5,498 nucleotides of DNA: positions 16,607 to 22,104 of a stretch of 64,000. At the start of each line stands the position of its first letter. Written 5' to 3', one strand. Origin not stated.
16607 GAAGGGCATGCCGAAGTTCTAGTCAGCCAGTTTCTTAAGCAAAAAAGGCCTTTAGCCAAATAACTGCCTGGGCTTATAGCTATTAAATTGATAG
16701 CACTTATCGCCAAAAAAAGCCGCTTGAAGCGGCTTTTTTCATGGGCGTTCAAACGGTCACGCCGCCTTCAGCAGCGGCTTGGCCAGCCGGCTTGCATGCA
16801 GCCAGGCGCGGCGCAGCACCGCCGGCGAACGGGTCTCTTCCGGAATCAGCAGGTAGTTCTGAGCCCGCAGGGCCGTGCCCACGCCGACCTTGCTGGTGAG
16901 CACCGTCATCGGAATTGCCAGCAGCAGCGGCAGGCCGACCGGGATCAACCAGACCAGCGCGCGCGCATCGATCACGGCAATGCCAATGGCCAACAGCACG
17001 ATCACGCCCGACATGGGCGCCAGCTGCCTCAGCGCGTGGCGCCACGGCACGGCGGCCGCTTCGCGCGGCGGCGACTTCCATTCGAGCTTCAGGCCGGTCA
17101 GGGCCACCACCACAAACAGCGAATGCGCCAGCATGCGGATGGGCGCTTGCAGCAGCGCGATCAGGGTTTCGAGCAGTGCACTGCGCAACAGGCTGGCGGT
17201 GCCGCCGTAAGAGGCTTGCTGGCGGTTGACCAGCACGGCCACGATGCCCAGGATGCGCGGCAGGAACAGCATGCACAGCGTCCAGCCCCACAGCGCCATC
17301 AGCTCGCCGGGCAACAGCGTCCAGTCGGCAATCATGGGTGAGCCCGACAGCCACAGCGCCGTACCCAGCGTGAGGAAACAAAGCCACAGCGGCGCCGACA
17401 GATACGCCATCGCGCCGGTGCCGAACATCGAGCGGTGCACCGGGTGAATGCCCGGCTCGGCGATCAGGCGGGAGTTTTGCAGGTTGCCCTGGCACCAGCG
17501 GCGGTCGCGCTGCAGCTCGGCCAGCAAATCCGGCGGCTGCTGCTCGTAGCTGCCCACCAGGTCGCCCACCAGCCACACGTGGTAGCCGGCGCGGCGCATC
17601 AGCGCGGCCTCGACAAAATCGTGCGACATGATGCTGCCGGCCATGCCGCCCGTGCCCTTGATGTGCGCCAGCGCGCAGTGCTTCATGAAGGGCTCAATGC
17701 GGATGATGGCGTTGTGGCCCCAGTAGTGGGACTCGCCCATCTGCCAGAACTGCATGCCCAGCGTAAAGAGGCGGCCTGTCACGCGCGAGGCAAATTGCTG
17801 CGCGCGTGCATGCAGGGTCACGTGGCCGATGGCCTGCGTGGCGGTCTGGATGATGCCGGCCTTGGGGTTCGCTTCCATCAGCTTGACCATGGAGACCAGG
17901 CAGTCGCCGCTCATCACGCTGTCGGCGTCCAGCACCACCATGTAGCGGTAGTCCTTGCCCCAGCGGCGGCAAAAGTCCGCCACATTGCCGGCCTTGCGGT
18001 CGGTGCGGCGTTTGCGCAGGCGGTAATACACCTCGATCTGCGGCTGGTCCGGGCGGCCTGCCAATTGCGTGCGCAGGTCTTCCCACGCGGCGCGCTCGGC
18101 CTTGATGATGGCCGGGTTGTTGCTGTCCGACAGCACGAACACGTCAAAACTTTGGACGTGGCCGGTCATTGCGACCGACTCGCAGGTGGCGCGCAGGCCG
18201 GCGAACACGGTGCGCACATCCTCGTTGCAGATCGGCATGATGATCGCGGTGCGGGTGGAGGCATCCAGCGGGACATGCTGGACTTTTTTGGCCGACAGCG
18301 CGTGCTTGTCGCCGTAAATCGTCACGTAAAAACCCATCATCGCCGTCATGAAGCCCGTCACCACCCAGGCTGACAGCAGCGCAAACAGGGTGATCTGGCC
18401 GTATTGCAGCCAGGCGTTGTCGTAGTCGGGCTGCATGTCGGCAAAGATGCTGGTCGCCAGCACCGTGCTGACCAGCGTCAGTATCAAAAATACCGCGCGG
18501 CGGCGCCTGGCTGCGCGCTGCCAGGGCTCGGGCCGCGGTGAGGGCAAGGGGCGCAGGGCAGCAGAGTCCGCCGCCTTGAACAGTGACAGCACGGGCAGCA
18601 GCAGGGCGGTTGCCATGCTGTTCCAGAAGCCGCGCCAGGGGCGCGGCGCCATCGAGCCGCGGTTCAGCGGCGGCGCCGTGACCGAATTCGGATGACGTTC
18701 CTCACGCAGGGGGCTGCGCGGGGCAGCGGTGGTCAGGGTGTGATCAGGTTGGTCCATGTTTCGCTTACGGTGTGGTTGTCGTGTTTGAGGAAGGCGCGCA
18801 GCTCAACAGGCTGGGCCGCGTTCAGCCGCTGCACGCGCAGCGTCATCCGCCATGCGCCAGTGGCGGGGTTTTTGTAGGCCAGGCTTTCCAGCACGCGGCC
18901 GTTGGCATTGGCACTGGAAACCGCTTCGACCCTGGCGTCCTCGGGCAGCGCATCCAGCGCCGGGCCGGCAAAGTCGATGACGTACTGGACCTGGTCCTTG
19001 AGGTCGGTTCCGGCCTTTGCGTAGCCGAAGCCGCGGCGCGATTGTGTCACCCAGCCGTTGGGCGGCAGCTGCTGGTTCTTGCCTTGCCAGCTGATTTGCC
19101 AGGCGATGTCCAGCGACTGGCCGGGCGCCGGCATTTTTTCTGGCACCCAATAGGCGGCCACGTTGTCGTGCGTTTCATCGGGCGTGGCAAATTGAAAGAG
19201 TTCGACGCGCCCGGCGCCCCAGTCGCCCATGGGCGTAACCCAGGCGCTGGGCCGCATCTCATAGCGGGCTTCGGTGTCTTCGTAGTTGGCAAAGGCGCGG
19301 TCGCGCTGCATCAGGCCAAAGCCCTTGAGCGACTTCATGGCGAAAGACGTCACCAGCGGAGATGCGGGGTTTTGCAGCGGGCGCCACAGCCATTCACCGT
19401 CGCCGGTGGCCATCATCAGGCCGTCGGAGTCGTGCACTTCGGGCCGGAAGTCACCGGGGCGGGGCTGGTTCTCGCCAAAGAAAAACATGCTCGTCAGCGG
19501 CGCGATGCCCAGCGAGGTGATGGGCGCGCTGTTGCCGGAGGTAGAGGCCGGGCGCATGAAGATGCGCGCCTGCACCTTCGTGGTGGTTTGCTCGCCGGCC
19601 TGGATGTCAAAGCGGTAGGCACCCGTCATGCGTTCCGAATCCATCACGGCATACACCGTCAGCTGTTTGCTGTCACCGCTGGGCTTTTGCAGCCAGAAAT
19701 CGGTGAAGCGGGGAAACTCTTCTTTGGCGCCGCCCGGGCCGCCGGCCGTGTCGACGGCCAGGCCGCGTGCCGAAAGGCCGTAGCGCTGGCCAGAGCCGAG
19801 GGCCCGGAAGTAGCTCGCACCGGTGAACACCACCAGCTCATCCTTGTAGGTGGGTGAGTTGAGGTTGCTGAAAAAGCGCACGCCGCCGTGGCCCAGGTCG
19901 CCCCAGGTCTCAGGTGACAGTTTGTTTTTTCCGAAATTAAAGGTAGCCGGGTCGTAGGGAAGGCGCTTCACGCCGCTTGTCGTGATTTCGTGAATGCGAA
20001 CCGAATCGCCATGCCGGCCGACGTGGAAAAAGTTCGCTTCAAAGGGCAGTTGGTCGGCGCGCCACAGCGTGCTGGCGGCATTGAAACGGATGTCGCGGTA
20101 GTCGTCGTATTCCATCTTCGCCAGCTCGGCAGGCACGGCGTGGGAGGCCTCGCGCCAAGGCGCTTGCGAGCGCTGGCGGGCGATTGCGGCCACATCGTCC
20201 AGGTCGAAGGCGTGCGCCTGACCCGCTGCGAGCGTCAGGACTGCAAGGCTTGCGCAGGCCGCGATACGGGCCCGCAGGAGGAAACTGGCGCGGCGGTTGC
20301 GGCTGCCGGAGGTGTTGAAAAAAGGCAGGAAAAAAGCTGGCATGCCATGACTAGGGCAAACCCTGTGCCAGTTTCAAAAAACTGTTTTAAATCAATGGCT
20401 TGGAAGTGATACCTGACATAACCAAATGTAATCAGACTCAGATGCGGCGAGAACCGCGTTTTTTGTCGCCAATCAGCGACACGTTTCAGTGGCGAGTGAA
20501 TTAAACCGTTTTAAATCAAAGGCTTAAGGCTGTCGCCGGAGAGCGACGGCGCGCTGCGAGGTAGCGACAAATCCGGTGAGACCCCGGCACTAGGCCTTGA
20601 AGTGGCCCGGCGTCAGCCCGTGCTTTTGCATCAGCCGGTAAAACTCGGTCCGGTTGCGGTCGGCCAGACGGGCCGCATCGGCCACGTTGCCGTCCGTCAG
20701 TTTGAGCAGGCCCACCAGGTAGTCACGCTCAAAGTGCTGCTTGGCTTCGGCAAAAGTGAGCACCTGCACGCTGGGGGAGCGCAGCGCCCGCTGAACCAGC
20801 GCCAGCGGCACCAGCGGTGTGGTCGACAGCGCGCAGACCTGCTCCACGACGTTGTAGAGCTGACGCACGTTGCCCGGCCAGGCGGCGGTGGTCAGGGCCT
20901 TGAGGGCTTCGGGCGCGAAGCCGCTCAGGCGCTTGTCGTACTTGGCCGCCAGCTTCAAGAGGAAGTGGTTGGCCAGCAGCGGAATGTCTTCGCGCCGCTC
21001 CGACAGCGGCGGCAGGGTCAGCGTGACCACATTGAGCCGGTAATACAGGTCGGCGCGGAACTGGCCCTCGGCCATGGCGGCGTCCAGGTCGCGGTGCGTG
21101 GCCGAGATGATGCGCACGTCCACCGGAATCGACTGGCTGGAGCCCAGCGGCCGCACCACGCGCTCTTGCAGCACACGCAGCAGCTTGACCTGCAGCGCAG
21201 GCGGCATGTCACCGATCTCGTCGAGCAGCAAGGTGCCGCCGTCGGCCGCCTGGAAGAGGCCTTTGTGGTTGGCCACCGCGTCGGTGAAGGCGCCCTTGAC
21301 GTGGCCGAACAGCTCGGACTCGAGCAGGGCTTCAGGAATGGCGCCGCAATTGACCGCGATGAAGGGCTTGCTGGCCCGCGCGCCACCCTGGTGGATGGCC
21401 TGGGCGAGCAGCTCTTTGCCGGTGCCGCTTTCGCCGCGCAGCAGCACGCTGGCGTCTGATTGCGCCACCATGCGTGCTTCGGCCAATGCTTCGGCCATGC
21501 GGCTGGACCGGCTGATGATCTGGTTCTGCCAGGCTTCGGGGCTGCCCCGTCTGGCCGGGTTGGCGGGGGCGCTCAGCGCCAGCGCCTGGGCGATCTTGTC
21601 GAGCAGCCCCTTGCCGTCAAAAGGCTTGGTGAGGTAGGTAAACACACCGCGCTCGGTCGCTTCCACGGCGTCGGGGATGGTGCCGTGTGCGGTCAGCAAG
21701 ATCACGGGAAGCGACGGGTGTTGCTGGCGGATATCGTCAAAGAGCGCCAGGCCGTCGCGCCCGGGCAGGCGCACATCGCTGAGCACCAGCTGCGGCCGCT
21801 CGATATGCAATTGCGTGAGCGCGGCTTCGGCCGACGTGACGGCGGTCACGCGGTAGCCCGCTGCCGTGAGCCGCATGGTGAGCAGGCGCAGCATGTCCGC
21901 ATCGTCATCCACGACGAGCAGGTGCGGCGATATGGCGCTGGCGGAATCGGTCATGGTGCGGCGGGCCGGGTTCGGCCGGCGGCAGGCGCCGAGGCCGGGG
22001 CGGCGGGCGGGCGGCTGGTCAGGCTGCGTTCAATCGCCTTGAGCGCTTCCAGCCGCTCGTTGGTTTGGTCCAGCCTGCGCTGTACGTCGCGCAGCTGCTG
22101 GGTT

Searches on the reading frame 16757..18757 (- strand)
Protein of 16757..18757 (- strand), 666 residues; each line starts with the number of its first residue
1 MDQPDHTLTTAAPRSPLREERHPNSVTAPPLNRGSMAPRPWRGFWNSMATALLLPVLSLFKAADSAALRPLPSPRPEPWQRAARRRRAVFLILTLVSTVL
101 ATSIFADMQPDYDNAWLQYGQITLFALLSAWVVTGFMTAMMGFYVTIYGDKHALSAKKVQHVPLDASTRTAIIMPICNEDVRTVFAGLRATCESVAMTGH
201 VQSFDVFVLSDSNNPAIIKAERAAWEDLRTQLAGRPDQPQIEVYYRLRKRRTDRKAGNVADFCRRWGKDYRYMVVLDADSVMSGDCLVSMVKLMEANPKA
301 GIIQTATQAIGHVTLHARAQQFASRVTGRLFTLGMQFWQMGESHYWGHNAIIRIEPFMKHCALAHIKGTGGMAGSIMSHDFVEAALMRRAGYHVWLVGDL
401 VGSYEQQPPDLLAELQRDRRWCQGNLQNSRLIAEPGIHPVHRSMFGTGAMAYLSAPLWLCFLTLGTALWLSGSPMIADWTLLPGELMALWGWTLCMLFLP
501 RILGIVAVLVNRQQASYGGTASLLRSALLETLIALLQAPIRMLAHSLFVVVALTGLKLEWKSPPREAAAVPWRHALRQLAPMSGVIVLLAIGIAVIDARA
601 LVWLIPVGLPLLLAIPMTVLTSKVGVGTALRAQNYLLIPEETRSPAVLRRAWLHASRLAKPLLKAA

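Call 4: search_protein_families(library=ncbifam, proteins=[window:16757-18757:-])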
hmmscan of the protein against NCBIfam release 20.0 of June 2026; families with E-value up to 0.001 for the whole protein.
window:16757-18757:- (666 aa): 10 families
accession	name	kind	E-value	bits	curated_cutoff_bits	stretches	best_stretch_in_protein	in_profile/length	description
NF003960.0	PRK05454.2-3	equivalog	0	1269.3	829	1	14-660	3-645/659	glucans biosynthesis glucosyltransferase MdoH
NF003955.0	PRK05454.1-1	equivalog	3.4e-224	746.3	1037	1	24-651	87-741/855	glucans biosynthesis glucosyltransferase MdoH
NF003958.0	PRK05454.2-1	equivalog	2.2e-209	697.2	419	1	76-651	10-598/704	glucans biosynthesis glucosyltransferase MdoH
NF003962.0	PRK05454.2-5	equivalog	1.7e-159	532.4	328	1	80-655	52-619/641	glucans biosynthesis glucosyltransferase MdoH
NF003956.0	PRK05454.1-3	equivalog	5.3e-156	520.7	864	1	82-655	55-629/718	glucans biosynthesis glucosyltransferase MdoH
NF003963.0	PRK05454.2-6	equivalog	5.6e-127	424.7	884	1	82-650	34-597/610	glucans biosynthesis glucosyltransferase MdoH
NF003957.0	PRK05454.1-4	equivalog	8.6e-122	407.6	1131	1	86-651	60-631/645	glucans biosynthesis glucosyltransferase MdoH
NF003961.0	PRK05454.2-4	equivalog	2.4e-108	363.2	583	1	75-657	27-613/643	glucans biosynthesis glucosyltransferase MdoH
NF003959.0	PRK05454.2-2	equivalog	5.7e-100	335.4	550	1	86-649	14-568/599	glucans biosynthesis glucosyltransferase MdoH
TIGR03030.1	CelA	equivalog_domain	1.3e-07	30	699.1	1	135-428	101-380/714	UDP-forming cellulose synthase catalytic subunit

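Call 5: search_protein_families(library=pfam, proteins=[window:16757-18757:-])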
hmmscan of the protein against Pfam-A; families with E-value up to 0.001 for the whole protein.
window:16757-18757:- (666 aa): 3 families
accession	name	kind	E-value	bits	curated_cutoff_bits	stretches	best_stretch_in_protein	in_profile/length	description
PF13632.12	Glyco_trans_2_3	-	3.8e-14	53.4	27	1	273-494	2-188/198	Glycosyl transferase family group 2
PF00535.33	Glycos_transf_2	-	1.2e-11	45.3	23.3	1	172-359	2-166/168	Glycosyl transferase family 2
PF13506.12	Glyco_transf_21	-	0.00027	20.9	21.7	1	269-421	30-172/174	Glycosyl transferase family 21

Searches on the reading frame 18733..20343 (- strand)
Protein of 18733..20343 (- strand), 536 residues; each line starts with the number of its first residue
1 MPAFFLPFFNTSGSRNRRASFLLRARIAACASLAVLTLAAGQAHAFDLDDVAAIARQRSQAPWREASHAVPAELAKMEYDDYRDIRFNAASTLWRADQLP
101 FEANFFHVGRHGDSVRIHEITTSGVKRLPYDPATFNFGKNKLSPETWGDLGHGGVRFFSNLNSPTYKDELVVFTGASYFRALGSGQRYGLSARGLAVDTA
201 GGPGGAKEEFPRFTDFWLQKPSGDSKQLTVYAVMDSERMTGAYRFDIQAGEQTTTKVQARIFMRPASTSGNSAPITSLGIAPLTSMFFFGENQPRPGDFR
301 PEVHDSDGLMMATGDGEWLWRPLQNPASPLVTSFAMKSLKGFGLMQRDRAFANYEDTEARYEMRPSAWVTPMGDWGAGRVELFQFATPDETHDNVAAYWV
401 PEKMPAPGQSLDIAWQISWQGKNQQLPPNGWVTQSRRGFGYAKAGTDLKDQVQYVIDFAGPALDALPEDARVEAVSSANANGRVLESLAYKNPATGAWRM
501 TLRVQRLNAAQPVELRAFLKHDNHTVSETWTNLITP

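Call 4: search_protein_families(library=ncbifam, proteins=[window:18733-20343:-])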
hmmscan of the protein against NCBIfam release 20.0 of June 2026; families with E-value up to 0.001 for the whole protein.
window:18733-20343:- (536 aa): 0 families

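Call 5: search_protein_families(library=pfam, proteins=[window:18733-20343:-])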
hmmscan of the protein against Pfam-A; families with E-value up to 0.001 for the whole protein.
window:18733-20343:- (536 aa): 1 family
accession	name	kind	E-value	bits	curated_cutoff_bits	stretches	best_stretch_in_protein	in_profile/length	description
PF04349.18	MdoG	-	1.1e-179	598.9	25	1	46-531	1-475/478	Periplasmic glucan biosynthesis protein, MdoG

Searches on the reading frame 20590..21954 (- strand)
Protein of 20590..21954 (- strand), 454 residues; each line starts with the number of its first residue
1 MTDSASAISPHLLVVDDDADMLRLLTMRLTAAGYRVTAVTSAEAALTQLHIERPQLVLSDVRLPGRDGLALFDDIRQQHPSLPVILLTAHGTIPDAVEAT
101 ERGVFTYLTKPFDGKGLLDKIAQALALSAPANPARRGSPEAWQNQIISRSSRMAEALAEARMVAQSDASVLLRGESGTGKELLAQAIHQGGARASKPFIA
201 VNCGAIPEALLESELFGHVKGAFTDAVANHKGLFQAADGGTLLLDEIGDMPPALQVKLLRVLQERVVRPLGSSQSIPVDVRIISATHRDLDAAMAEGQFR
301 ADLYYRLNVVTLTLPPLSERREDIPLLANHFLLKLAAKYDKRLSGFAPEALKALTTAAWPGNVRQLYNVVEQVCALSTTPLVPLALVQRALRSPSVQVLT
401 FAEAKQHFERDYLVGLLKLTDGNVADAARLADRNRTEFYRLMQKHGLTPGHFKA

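Call 4: search_protein_families(library=ncbifam, proteins=[window:20590-21954:-])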
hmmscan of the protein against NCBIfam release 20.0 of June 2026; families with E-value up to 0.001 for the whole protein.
window:20590-21954:- (454 aa): 109 families (the best 25 are shown)
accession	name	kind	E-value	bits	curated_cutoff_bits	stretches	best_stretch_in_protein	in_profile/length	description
NF011695.0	PRK15115.1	equivalog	3.9e-184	612.5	763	1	9-453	6-444/445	two-component system response regulator GlrR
TIGR01818.1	ntrC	equivalog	1.1e-123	413.4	558.6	1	13-408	2-399/463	nitrogen regulation protein NR(I)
NF008469.0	PRK11361.1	equivalog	9.8e-122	406.9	714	1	11-398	6-397/461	acetoacetate metabolism transcriptional regulator AtoC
NF007689.0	PRK10365.1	equivalog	6.9e-113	377.7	760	1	12-431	8-428/441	sigma-54-dependent response regulator transcription factor ZraR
TIGR02915.1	PEP_resp_reg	equivalog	2e-111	373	502.6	1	12-447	1-444/445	PEP-CTERM-box response regulator transcription factor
NF008176.1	PRK10923.1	equivalog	3.1e-107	359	620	1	12-374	6-368/469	nitrogen regulation protein NR(I)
NF051870.1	NAssimRespRegNtrX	equivalog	8.9e-100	334.7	600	1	11-446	3-451/452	nitrogen assimilation response regulator NtrX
TIGR01817.1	nifA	equivalog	2e-99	333.8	528.85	1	140-380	192-431/534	nif-specific transcriptional activator NifA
NF041552.1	TF_PrdR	equivalog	7.4e-97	325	795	1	144-444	267-575/577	sigma-54 dependent transcriptional regulator PrdR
NF041946.1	LuxO_transreg_Vib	equivalog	1e-96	324.6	800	1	15-396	2-385/463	quorum-sensing sigma-54 dependent transcriptional regulator LuxO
NF049963.1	RespRegFlgRCampy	domain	5.6e-94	315.4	750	1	12-382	3-372/429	fla regulon two-component system response regulator FlgR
NF038308.1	RNA_repair_RtcR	equivalog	1.9e-93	314.1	650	1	135-400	171-445/530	RNA repair transcriptional activator RtcR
NF003451.0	PRK05022.1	equivalog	9.8e-90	301.7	476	1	141-447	187-510/512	nitric oxide reductase transcriptional regulator NorR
NF050807.1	TransRegFlbDCaul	equivalog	2e-87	294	750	1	31-384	22-358/454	sigma-54-dependent transcriptional regulator FlbD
NF011958.0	PRK15429.1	equivalog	6.5e-83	279.5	830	1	145-447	380-686/692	formate hydrogenlyase transcriptional activator FlhA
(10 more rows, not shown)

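Call 5: search_protein_families(library=pfam, proteins=[window:20590-21954:-])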
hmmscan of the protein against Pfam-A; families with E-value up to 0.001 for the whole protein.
window:20590-21954:- (454 aa): 6 families
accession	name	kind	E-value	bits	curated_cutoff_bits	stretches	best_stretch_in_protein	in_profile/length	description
PF00158.32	Sigma54_activat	-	4.2e-72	241.7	20.2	1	146-312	1-167/168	Sigma-54 interaction domain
PF00072.30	Response_reg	-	1.4e-28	99.7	30.2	1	13-121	2-110/111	Response regulator receiver domain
PF25601.1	AAA_lid_14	-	8.6e-23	80.4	27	1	319-393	2-76/87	AAA+ ATPase lid domain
PF14532.12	Sigma54_activ_2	-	8.8e-22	78.3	25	1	150-317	7-138/138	Sigma-54 interaction domain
PF07728.20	AAA_5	-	7.1e-07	29.7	22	1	170-287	2-122/139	AAA domain (dynein-related subfamily)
PF06490.17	FleQ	-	0.00059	20.6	22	0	12-124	2-106/108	Flagellar regulatory protein FleQ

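Call 9: find_related_loci(query=window:20590-21954:-, collection=genome_contigs, flank=6000)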
Query window:20590-21954:- (454 aa) in genome_contigs; peptide patterns used: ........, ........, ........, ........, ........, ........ (x = any residue, [..] = any of these).
600 stretches matched a pattern (row limit reached: there are more); 591 encode a relative of the query (tblastn E <= 1e-3); the best 80 are kept; 80 distinct loci.
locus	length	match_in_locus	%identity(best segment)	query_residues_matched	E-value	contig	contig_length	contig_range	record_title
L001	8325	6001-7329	92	11-453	0e+0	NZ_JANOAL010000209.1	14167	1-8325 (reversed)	MAG: Polaromonas sp. isolate VAR_18_metabat_307 VAR_18_k141_2277743, whole genome shotgun sequence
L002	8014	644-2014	89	1-454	0e+0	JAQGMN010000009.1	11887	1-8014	MAG: Polaromonas sp. isolate RYN_562 scaffold_3228821, whole genome shotgun sequence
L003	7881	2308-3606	90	21-453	0e+0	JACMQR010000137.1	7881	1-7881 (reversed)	MAG: Polaromonas sp. isolate LF-bin-444 FL-bin-444-contig-k141_605665, whole genome shotgun sequence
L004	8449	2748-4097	88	4-453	0e+0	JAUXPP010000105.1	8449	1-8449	MAG: Polaromonas sp. isolate C12_concoct.bin.109_sub C12_k141_231433, whole genome shotgun sequence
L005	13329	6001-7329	85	12-454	0e+0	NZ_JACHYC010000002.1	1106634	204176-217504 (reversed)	Variovorax sp. Sphag1AA Ga0365386_02, whole genome shotgun sequence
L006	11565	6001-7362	84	2-454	0e+0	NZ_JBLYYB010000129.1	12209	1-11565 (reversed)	MAG: Hydrogenophaga sp. isolate DBSW2.bin31 k97_1149896, whole genome shotgun sequence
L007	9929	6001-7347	83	6-454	0e+0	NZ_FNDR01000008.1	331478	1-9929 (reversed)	Variovorax sp. OV700, whole genome shotgun sequence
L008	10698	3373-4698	86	11-453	0e+0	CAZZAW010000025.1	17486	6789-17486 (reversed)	MAG TPA_asm: uncultured Ramlibacter sp. isolate binchicken_co319_186 genome assembly, contig: NODE_4035_length_17486_cov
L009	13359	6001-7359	83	2-454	0e+0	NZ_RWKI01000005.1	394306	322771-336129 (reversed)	Variovorax sp. MHTC-1 5, whole genome shotgun sequence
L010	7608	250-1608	83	2-454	0e+0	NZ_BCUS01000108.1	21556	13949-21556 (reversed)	Variovorax boronicumulans NBRC 103145, whole genome shotgun sequence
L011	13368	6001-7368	82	1-454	0e+0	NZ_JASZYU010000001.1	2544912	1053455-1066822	Variovorax fucosicus strain J22R193 L64631_1, whole genome shotgun sequence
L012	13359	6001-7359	81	1-454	0e+0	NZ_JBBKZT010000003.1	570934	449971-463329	Variovorax rhizosphaerae strain KACC 18900 contig00003, whole genome shotgun sequence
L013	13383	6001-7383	81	1-454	0e+0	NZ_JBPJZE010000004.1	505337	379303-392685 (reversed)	Variovorax sp. RHLX14 NODE_4_length_505337_cov_65.417642, whole genome shotgun sequence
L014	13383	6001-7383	81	1-454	0e+0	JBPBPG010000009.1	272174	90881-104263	MAG: Janthinobacterium lividum isolate 3300051445_8 3300051445_8_Ga0502434_00000018, whole genome shotgun sequence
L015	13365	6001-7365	83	1-454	0e+0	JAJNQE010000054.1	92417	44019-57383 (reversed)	MAG: Hydrogenophaga sp. isolate MAG_50 k141_5592, whole genome shotgun sequence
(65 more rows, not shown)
